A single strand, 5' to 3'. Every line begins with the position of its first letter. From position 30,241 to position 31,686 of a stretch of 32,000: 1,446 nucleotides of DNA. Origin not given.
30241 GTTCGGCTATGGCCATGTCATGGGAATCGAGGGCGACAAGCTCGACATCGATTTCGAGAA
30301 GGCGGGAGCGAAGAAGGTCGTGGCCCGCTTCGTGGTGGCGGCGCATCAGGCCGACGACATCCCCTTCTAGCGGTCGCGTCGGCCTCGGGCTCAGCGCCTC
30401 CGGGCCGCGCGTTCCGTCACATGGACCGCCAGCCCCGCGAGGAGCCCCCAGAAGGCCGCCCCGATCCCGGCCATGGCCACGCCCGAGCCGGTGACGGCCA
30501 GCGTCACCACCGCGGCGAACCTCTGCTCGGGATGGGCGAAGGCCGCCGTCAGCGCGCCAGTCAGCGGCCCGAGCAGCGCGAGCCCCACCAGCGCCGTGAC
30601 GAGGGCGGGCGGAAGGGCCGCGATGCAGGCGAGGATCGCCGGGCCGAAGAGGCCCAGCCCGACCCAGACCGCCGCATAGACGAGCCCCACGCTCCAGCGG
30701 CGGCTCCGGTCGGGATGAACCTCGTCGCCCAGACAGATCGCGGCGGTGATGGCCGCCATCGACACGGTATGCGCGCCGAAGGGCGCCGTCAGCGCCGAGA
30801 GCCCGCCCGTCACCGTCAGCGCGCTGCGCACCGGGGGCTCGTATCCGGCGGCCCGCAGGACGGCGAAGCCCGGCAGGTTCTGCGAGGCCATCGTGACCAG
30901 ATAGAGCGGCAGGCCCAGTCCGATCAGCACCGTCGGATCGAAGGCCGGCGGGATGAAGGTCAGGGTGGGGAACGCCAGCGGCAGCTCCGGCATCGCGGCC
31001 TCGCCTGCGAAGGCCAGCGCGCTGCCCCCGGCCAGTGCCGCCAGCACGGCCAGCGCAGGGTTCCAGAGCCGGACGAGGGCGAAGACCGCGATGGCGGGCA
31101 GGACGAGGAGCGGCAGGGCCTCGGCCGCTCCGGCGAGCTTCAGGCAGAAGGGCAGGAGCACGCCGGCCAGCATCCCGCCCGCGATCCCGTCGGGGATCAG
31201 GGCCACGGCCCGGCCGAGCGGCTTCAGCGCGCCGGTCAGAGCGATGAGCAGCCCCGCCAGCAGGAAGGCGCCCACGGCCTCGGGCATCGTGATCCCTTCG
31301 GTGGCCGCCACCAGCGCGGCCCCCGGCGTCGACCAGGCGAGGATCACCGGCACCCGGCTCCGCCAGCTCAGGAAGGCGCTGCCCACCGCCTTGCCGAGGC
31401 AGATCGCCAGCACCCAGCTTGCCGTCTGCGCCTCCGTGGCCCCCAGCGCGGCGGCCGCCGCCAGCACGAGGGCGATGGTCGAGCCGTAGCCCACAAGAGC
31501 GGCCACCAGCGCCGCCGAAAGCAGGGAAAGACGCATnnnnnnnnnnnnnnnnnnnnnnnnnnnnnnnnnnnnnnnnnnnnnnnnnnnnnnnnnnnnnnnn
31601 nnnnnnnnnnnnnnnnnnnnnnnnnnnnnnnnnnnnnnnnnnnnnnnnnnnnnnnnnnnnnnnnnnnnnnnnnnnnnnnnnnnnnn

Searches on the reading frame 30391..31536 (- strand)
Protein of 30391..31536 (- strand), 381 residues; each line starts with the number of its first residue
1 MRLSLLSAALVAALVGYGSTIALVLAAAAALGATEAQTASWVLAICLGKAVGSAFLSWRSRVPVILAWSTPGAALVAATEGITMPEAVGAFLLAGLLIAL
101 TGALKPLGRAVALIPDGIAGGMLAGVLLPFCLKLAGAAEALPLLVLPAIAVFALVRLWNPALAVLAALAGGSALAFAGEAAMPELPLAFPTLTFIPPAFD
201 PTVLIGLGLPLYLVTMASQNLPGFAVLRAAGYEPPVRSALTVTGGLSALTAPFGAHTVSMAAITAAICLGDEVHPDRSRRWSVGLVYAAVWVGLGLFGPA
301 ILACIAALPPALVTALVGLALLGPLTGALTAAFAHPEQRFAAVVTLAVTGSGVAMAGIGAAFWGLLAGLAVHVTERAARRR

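Call 10: find_encoding_contigs(protein=window:30391-31536:-, flank=10000, max_places=10)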
Protein window:30391-31536:- (381 aa): 23 contigs read that carry it; 1 place shown.
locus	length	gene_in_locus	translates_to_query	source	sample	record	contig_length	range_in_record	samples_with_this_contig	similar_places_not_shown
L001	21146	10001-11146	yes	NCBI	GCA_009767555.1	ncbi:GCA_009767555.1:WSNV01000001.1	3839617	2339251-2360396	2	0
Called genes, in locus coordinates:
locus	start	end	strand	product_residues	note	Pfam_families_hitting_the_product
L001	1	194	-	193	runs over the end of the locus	PF04972:BON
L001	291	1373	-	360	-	PF10555:MraY_sig1 (weak), PF00953:Glycos_transf_4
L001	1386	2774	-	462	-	PF08245:Mur_ligase_M, PF02875:Mur_ligase_C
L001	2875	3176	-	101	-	PF01225:Mur_ligase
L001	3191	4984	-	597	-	PF03717:PBP_dimer, PF00905:Transpeptidase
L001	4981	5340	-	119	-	-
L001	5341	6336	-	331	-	PF01795:Methyltransf_5, PF13649:Methyltransf_25 (faint)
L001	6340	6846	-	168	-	PF02381:MraZ (weak)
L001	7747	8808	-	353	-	PF01883:FeS_assembly_P, PF00142:Fer4_NifH (faint), PF01656:CbiA, PF02374:ArsA_ATPase (weak), PF09140:MipZ, PF10609:ParA, PF13614:AAA_31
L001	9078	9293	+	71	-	PF06568:YjiS-like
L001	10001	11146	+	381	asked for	PF03594:BenE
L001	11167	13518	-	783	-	PF00580:UvrD-helicase, PF13245:AAA_19, PF13604:AAA_30 (faint), PF13538:UvrD_C_2 (faint), PF13361:UvrD_C, PF21196:PcrA_UvrD_tudor (weak)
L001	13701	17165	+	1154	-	PF00289:Biotin_carb_N, PF02222:ATP-grasp, PF02786:CPSase_L_D2, PF07478:Dala_Dala_lig_C (weak), PF02785:Biotin_carb_C, PF00682:HMGL-like, PF02436:PYC_OADA, PF00364:Biotin_lipoyl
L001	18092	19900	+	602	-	PF00009:GTP_EFTU, PF03144:GTP_EFTU_D2, PF14492:EFG_III (weak), PF00679:EFG_C, PF06421:LepA_C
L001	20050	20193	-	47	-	PF08085:Entericidin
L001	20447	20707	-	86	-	-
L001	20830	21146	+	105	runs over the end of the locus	PF03992:ABM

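Call 17: find_related_loci(query=L001:9078-9290:+, collection=genome_contigs, flank=3000)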
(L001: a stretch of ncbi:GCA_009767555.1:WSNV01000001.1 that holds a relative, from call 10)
Query L001:9078-9290:+ (71 aa) in genome_contigs; peptide patterns used: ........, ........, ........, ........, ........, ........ (x = any residue, [..] = any of these).
600 stretches matched a pattern (row limit reached: there are more); 178 encode a relative of the query (tblastn E <= 1e-3); the best 80 are kept; 80 distinct loci.
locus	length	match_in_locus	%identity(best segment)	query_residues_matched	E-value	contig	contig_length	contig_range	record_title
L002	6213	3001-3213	90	1-71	4e-39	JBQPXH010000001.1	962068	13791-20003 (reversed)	Rhodobacter sp. NSM assembly_contig_1, whole genome shotgun sequence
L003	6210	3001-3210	66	1-70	7e-25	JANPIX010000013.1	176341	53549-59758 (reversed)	MAG: Gemmobacter sp. isolate VAR_61_metabat_492 VAR_61_k141_1720929, whole genome shotgun sequence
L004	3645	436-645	57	1-70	9e-23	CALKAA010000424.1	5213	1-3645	MAG TPA_asm: uncultured Gemmobacter sp. isolate SRR1506983_bin.49_CONCOCT_v1.1_MAG genome assembly, contig: ERZ761609.87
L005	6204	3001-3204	62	1-68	2e-22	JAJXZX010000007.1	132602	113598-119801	MAG: Proteobacteria bacterium isolate BP8.bin108 NODE_163_length_132602_cov_2.856433, whole genome shotgun sequence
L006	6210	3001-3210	59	1-70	1e-21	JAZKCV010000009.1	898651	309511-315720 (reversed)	MAG: Pseudomonadota bacterium isolate DC_HB_01_SPN181219-bin010 DCHB01SPN_B010_0_000000000009, whole genome shotgun sequ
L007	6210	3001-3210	63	1-70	3e-21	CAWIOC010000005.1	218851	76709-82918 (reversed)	MAG: uncultured proteobacterium isolate MFD05442.bin.2.97 genome assembly, contig: contig_33904, whole genome shotgun se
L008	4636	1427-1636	59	1-70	3e-21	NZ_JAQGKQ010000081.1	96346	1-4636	MAG: Cypionkella sp. isolate RYN_515 scaffold_316210, whole genome shotgun sequence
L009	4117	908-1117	57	1-70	4e-21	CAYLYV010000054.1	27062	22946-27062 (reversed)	MAG TPA_asm: uncultured Cypionkella sp. isolate SRP302447_co3_40 genome assembly, contig: NODE_4811_length_27062_cov_7.4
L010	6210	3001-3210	57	1-70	8e-21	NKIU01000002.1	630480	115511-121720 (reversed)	MAG: Pseudorhodobacter sp. PARRP1 NODE_21, whole genome shotgun sequence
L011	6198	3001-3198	60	1-70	8e-21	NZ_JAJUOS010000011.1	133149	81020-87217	Rhodobacter flavimaris strain WL0062 NODE_11_length_133149_cov_104.514764, whole genome shotgun sequence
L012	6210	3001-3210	59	1-70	3e-20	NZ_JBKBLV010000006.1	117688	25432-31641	MAG: Tabrizicola flagellatus isolate 21I_052.bin.23 NODE_134_length_117688_cov_16.858319, whole genome shotgun sequence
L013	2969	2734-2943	59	1-70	3e-20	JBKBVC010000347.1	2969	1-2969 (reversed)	MAG: Tabrizicola sp. isolate 21H_026.bin.67 NODE_31882_length_2969_cov_2.160112, whole genome shotgun sequence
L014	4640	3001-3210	59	1-70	3e-20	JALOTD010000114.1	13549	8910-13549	MAG: Tabrizicola sp. isolate Prado224 scaffold_21991, whole genome shotgun sequence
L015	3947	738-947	60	1-70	5e-20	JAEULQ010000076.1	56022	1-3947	MAG: Tabrizicola sp. isolate new MAG-125 k141_3303864, whole genome shotgun sequence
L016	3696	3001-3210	57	1-70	5e-20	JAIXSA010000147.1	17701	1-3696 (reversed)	MAG: Rhodobacteraceae bacterium isolate C4_MAG_00083 pond_C4_MAG_00083_000000000052, whole genome shotgun sequence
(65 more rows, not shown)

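Call 39: list_cluster_members(proteins=[window:30391-31536:-, L001:9078-9290:+])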
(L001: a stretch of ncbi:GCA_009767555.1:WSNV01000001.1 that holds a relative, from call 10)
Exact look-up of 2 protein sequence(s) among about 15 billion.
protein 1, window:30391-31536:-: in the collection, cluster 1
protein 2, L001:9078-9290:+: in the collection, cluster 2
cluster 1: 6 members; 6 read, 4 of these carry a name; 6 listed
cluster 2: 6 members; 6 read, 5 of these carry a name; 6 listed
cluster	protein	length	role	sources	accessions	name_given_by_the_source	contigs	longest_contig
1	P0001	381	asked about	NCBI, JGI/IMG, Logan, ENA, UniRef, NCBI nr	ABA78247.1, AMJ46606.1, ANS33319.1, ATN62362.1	benzoate/H(+) symporter BenE family transporter [Rhodobacter sphaeroides] | benzoate transporter | Benzoate transporter, BenE n=1 Tax=Cereibacter sphaeroides (strain ATCC 17023 / DSM 158 / ...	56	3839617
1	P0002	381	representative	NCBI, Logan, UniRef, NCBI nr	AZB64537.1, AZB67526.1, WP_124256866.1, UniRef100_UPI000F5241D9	benzoate transporter BenE [Cereibacter sphaeroides] | benzoate/H(+) symporter BenE family transporter n=1 Tax=Cereibacter sphaeroides ... | benzoate/H(+) symporter BenE family transporter [Cereibacter sphaeroides]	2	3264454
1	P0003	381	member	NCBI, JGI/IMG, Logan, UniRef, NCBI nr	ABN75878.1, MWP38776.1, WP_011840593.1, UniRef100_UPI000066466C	benzoate/H(+) symporter BenE family transporter [Cereibacter sphaeroides] | benzoate membrane transport protein | benzoate/H(+) symporter BenE family transporter n=1 Tax=Cereibacter sphaeroides ...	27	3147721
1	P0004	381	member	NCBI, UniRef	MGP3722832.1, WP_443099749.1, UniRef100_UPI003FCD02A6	benzoate/H(+) symporter BenE family transporter [Cereibacter sphaeroides] | benzoate/H(+) symporter BenE family transporter n=1 Tax=Cereibacter sphaeroides ...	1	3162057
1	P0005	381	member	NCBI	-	-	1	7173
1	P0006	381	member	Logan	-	-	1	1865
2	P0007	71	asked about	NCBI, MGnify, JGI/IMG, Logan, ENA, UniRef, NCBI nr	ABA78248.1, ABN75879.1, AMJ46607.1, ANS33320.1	DUF1127 domain-containing protein [Rhodobacter sphaeroides] | CR=1 FL=1 | uncharacterized protein YjiS (DUF1127 family)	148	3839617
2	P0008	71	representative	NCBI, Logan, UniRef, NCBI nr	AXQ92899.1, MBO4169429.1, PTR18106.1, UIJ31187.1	DUF1127 domain-containing protein [Cereibacter azotoformans] | Uncharacterized protein DUF1127 n=2 Tax=Cereibacter TaxID=1653176 RepID=A0A2T5K6Q4_9RHOB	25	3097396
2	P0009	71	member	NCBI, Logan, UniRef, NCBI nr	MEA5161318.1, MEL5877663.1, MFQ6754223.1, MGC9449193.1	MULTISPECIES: DUF1127 domain-containing protein [Cereibacter] | Uncharacterized protein DUF1127 n=1 Tax=Cereibacter johrii TaxID=445629 ...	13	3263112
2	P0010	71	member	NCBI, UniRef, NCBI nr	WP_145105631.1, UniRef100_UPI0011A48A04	DUF1127 domain-containing protein [Cereibacter sediminicola] | DUF1127 domain-containing protein n=1 Tax=Cereibacter sediminicola TaxID=2584941 ...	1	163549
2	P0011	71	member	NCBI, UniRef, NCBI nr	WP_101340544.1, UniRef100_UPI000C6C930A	DUF1127 domain-containing protein [Cereibacter azotoformans] | DUF1127 domain-containing protein n=1 Tax=Cereibacter azotoformans TaxID=43057 ...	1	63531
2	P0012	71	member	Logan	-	-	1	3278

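Call 40: search_protein_families(library=pfam, proteins=[L001:9078-9290:+, window:30394-31536:-], max_evalue=0.01)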
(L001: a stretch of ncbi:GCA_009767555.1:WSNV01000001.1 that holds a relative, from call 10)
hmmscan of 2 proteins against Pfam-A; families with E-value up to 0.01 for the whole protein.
L001:9078-9290:+ (71 aa): 1 family
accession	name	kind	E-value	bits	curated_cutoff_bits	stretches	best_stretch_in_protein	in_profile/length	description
PF06568.16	DUF1127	-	2e-13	50.2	23.3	1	28-60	4-36/37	Domain of unknown function (DUF1127)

window:30394-31536:- (381 aa): 1 family
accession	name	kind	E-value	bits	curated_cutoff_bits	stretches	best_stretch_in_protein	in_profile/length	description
PF03594.19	BenE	-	2.9e-100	336.3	27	1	2-373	4-377/378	Benzoate membrane transport protein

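Call 41: find_encoding_contigs(protein=P0003, flank=3000, max_places=4)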
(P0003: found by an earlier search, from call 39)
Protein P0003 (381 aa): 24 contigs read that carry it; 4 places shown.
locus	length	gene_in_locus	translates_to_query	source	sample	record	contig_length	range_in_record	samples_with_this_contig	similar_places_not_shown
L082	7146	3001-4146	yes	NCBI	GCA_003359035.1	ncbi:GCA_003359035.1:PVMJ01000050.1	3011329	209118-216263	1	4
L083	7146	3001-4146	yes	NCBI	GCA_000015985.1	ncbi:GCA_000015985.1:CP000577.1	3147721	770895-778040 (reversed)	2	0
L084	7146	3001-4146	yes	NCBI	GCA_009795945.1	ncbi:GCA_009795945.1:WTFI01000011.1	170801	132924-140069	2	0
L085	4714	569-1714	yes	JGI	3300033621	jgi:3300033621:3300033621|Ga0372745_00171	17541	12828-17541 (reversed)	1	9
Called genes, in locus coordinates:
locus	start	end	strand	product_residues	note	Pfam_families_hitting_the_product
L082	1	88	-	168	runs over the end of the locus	PF02381:MraZ (weak)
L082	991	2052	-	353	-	PF01883:FeS_assembly_P, PF00142:Fer4_NifH (faint), PF01656:CbiA, PF02374:ArsA_ATPase (weak), PF09140:MipZ, PF10609:ParA, PF13614:AAA_31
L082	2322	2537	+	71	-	PF06568:YjiS-like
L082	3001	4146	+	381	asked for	PF03594:BenE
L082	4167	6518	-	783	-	PF00580:UvrD-helicase, PF13245:AAA_19, PF13604:AAA_30 (faint), PF13538:UvrD_C_2 (faint), PF13361:UvrD_C, PF21196:PcrA_UvrD_tudor (weak)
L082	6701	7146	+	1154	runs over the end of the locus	PF00289:Biotin_carb_N, PF02222:ATP-grasp, PF02786:CPSase_L_D2, PF07478:Dala_Dala_lig_C (weak), PF02785:Biotin_carb_C, PF00682:HMGL-like, PF02436:PYC_OADA, PF00364:Biotin_lipoyl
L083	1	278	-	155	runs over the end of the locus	-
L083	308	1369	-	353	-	PF01883:FeS_assembly_P, PF00142:Fer4_NifH (faint), PF01656:CbiA, PF02374:ArsA_ATPase (weak), PF09140:MipZ, PF10609:ParA, PF13614:AAA_31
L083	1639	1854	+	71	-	PF06568:YjiS-like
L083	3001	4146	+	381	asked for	PF03594:BenE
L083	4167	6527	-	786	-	PF00580:UvrD-helicase, PF13245:AAA_19, PF13604:AAA_30 (faint), PF13538:UvrD_C_2 (faint), PF13361:UvrD_C, PF21196:PcrA_UvrD_tudor (weak)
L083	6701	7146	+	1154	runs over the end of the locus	PF00289:Biotin_carb_N, PF02222:ATP-grasp, PF02786:CPSase_L_D2, PF07478:Dala_Dala_lig_C (weak), PF02785:Biotin_carb_C, PF00682:HMGL-like, PF02436:PYC_OADA, PF00364:Biotin_lipoyl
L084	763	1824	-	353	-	PF01883:FeS_assembly_P, PF00142:Fer4_NifH (faint), PF01656:CbiA, PF02374:ArsA_ATPase (weak), PF09140:MipZ, PF10609:ParA, PF13614:AAA_31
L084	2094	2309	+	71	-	PF06568:YjiS-like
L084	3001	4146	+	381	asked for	PF03594:BenE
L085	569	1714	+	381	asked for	PF03594:BenE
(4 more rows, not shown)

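Call 42: find_encoding_contigs(protein=P0002, flank=3000, max_places=4)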
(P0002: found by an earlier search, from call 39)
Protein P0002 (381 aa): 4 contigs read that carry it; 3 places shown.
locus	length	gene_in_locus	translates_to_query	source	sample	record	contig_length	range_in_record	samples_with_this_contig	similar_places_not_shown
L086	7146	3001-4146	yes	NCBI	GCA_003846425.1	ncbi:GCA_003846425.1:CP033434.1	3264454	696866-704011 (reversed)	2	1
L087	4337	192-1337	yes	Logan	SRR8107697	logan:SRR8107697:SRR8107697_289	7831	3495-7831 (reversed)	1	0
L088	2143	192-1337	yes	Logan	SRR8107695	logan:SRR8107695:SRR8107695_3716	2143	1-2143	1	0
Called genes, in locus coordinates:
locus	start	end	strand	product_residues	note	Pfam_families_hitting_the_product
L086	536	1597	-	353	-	PF01883:FeS_assembly_P, PF00142:Fer4_NifH (faint), PF01656:CbiA, PF02374:ArsA_ATPase (weak), PF09140:MipZ, PF10609:ParA, PF13614:AAA_31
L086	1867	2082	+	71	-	PF06568:YjiS-like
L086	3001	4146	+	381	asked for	PF03594:BenE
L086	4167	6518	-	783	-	PF00580:UvrD-helicase, PF13245:AAA_19, PF13604:AAA_30 (faint), PF13538:UvrD_C_2 (faint), PF13361:UvrD_C, PF21196:PcrA_UvrD_tudor (weak)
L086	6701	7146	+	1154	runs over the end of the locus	PF00289:Biotin_carb_N, PF02222:ATP-grasp, PF02786:CPSase_L_D2, PF07478:Dala_Dala_lig_C (weak), PF02785:Biotin_carb_C, PF00682:HMGL-like, PF02436:PYC_OADA, PF00364:Biotin_lipoyl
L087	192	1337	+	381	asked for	PF03594:BenE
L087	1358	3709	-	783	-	PF00580:UvrD-helicase, PF13245:AAA_19, PF13604:AAA_30 (faint), PF13538:UvrD_C_2 (faint), PF13361:UvrD_C, PF21196:PcrA_UvrD_tudor (weak)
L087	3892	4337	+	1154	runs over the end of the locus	PF00289:Biotin_carb_N, PF02222:ATP-grasp, PF02786:CPSase_L_D2, PF07478:Dala_Dala_lig_C (weak), PF02785:Biotin_carb_C, PF00682:HMGL-like, PF02436:PYC_OADA, PF00364:Biotin_lipoyl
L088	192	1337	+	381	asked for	PF03594:BenE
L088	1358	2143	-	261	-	?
